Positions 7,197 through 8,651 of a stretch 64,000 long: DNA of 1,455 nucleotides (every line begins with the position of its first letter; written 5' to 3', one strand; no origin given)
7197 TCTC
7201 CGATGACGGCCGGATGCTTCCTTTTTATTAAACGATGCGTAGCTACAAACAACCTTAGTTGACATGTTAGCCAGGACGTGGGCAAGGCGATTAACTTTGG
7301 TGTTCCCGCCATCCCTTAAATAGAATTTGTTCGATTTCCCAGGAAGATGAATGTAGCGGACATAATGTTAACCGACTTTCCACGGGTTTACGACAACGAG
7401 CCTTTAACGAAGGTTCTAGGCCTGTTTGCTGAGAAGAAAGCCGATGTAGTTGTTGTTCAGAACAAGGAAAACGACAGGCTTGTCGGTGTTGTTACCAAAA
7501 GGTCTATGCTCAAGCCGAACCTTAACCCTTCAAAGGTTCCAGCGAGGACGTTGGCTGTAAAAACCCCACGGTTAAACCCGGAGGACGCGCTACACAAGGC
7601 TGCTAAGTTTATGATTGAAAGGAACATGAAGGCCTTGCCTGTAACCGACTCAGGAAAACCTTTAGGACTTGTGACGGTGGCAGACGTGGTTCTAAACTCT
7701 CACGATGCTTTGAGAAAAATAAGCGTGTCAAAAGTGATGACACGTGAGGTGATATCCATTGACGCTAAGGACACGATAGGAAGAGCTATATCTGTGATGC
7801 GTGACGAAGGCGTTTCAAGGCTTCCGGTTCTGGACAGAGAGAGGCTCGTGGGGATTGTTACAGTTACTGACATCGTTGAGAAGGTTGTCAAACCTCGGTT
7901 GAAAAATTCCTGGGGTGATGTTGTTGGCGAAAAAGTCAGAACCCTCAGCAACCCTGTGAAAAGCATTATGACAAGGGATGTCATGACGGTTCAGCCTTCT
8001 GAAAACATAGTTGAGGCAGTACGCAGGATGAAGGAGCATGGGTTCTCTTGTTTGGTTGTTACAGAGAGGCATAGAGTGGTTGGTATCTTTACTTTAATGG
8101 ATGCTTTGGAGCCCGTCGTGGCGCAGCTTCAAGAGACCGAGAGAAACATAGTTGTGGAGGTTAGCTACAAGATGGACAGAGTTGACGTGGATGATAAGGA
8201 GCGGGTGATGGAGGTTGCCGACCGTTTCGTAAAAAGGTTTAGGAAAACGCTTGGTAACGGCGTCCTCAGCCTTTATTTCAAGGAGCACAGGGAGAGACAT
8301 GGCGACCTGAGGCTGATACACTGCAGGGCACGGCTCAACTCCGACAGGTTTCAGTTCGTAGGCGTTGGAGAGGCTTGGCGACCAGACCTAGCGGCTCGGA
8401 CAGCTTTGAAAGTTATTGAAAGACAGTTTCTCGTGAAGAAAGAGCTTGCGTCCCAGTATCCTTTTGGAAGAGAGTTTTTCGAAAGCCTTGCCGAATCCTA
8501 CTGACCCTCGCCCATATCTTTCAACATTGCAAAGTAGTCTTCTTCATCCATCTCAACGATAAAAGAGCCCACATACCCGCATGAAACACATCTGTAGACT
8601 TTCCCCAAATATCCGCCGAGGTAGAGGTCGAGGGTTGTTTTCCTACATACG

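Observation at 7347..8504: CBS-quartet fused to an HPF/RaiA-like ribosome-hibernation domain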

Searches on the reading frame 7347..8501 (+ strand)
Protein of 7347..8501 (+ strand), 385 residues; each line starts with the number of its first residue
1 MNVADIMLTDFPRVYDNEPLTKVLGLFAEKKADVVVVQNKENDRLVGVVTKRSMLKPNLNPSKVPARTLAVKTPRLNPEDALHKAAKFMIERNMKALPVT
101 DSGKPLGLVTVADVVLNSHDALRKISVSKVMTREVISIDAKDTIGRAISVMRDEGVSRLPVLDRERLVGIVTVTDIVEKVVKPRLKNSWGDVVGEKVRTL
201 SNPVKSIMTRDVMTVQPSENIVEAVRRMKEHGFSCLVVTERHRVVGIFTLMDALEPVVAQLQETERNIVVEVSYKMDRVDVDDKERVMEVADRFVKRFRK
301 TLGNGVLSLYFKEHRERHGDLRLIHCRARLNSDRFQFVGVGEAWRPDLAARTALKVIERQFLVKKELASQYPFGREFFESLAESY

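Call 3: search_protein_families(library=pfam, proteins=[window:7347-8501:+], max_evalue=10)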
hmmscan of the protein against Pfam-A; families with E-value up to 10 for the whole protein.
window:7347-8501:+ (385 aa): 3 families
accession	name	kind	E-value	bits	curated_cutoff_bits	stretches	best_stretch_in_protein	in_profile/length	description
PF00571.33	CBS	-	2.4e-45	153.1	24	4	127-181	1-56/57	CBS domain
PF22357.2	AF1548-like_C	-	0.044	14.3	23.9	1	107-136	20-49/56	AF1548-like, C-terminal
PF01193.29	RNA_pol_L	-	0.13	12.4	24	0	69-91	49-72/74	RNA polymerase Rpb3/Rpb11 dimerisation domain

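Call 4: search_protein_families(library=ncbifam, proteins=[window:7347-8501:+], max_evalue=10)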
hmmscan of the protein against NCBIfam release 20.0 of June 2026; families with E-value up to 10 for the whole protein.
window:7347-8501:+ (385 aa): 25 families
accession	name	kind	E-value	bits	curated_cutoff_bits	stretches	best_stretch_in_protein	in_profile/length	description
NF041552.1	TF_PrdR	equivalog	3.2e-22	78.6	795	3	76-180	19-125/577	sigma-54 dependent transcriptional regulator PrdR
NF053603.1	HhpR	exception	2.1e-17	63.3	520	2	19-178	17-181/282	CBS domain-containing high hydrostatic pressure regulator HhpR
TIGR01302.1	IMP_dehydrog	equivalog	7.7e-16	58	481.5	3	69-183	86-203/450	IMP dehydrogenase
NF011443.0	PRK14869.1-5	equivalog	6.4e-15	54.6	335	3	126-182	70-127/546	putative manganese-dependent inorganic diphosphatase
NF053863.1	DS11_antiphage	equivalog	7.4e-14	51.6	260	3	117-252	67-187/305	CBS domain-containing anti-phage protein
NF041630.1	CBS_CbpB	equivalog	2.3e-13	50.2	125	3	135-259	21-137/143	cyclic-di-AMP-binding protein CbpB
TIGR01137.1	cysta_beta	equivalog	6.4e-12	44.9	510.25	3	123-188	336-402/457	cystathionine beta-synthase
NF011448.0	PRK14869.2-4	equivalog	7e-11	41.1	562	2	204-277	76-148/563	putative manganese-dependent inorganic diphosphatase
NF011442.0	PRK14869.1-4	equivalog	1.9e-10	39.8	400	4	196-260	241-306/543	putative manganese-dependent inorganic diphosphatase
NF053704.1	TransRegCcpNBacil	equivalog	6e-10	38.8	260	3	23-102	97-180/208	transcriptional regulator CcpN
TIGR01186.1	proV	subfamily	8.5e-10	38.3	326.6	3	75-181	254-358/363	betaine/proline/choline family ABC transporter ATP-binding protein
NF011440.0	PRK14869.1-2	equivalog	1.3e-09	37.2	746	3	125-182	67-125/541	putative manganese-dependent inorganic diphosphatase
TIGR00393.1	kpsF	subfamily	1.7e-09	37.6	203.7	3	2-109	156-267/268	KpsF/GutQ family sugar-phosphate isomerase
NF008141.0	PRK10892.1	equivalog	3.7e-09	36.3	505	3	203-255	272-324/328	arabinose-5-phosphate isomerase KdsD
NF011447.0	PRK14869.2-3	equivalog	4.1e-09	35.6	522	3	125-182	68-126/540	putative manganese-dependent inorganic diphosphatase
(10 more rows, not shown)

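Call 5: search_solved_structures(query=window:7347-8501:+, max_evalue=1, show_alignments=2)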
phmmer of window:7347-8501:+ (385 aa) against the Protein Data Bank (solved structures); distinct sequences matched with E-value up to 1: 89 (the best 60 are shown).
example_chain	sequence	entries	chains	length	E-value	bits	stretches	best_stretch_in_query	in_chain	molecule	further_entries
9sr9_H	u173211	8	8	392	4.6e-57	197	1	3-381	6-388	Dehydrogenase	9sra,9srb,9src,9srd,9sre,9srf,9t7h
9l96_a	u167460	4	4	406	5.2e-37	131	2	1-194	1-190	CBS domain-containing protein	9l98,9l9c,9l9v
5awe_A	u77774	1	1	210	4.4e-15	58.9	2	120-182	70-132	Putative acetoin utilization protein, acetoin dehydrogenase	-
9znf_5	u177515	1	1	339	9.2e-15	57.9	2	76-254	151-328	CBS domain-containing protein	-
2yzi_A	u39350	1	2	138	7.8e-14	54.8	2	202-261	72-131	Hypothetical protein PH0107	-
9zni_6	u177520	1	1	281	1.4e-13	54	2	75-181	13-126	CBS domain-containing protein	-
3kh5_A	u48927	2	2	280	1.5e-13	53.9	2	91-255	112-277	protein MJ1225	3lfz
2yzq_A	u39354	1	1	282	5e-13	52.2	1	23-257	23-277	Putative uncharacterized protein PH1780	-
3ddj_A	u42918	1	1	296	5.3e-12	48.8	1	85-254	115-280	CBS domain-containing protein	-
9zng_7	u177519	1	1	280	7.6e-12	48.3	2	3-178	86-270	CBS domain-containing protein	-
9s4v_A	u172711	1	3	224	1e-11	47.8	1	127-259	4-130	Acetoin utilization protein AcuB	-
9zni_7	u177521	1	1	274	1.1e-11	47.8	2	4-178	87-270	CBS domain-containing protein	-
9qs7_A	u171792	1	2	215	1.1e-11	47.7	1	127-259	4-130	Acetoin utilization protein AcuB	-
9s4w_A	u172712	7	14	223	2.9e-10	43.1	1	127-258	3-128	AcuB from Geobacillus stearothermophilus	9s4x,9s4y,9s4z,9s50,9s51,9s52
4esy_A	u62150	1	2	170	4.7e-10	42.4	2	117-179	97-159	CBS domain containing membrane protein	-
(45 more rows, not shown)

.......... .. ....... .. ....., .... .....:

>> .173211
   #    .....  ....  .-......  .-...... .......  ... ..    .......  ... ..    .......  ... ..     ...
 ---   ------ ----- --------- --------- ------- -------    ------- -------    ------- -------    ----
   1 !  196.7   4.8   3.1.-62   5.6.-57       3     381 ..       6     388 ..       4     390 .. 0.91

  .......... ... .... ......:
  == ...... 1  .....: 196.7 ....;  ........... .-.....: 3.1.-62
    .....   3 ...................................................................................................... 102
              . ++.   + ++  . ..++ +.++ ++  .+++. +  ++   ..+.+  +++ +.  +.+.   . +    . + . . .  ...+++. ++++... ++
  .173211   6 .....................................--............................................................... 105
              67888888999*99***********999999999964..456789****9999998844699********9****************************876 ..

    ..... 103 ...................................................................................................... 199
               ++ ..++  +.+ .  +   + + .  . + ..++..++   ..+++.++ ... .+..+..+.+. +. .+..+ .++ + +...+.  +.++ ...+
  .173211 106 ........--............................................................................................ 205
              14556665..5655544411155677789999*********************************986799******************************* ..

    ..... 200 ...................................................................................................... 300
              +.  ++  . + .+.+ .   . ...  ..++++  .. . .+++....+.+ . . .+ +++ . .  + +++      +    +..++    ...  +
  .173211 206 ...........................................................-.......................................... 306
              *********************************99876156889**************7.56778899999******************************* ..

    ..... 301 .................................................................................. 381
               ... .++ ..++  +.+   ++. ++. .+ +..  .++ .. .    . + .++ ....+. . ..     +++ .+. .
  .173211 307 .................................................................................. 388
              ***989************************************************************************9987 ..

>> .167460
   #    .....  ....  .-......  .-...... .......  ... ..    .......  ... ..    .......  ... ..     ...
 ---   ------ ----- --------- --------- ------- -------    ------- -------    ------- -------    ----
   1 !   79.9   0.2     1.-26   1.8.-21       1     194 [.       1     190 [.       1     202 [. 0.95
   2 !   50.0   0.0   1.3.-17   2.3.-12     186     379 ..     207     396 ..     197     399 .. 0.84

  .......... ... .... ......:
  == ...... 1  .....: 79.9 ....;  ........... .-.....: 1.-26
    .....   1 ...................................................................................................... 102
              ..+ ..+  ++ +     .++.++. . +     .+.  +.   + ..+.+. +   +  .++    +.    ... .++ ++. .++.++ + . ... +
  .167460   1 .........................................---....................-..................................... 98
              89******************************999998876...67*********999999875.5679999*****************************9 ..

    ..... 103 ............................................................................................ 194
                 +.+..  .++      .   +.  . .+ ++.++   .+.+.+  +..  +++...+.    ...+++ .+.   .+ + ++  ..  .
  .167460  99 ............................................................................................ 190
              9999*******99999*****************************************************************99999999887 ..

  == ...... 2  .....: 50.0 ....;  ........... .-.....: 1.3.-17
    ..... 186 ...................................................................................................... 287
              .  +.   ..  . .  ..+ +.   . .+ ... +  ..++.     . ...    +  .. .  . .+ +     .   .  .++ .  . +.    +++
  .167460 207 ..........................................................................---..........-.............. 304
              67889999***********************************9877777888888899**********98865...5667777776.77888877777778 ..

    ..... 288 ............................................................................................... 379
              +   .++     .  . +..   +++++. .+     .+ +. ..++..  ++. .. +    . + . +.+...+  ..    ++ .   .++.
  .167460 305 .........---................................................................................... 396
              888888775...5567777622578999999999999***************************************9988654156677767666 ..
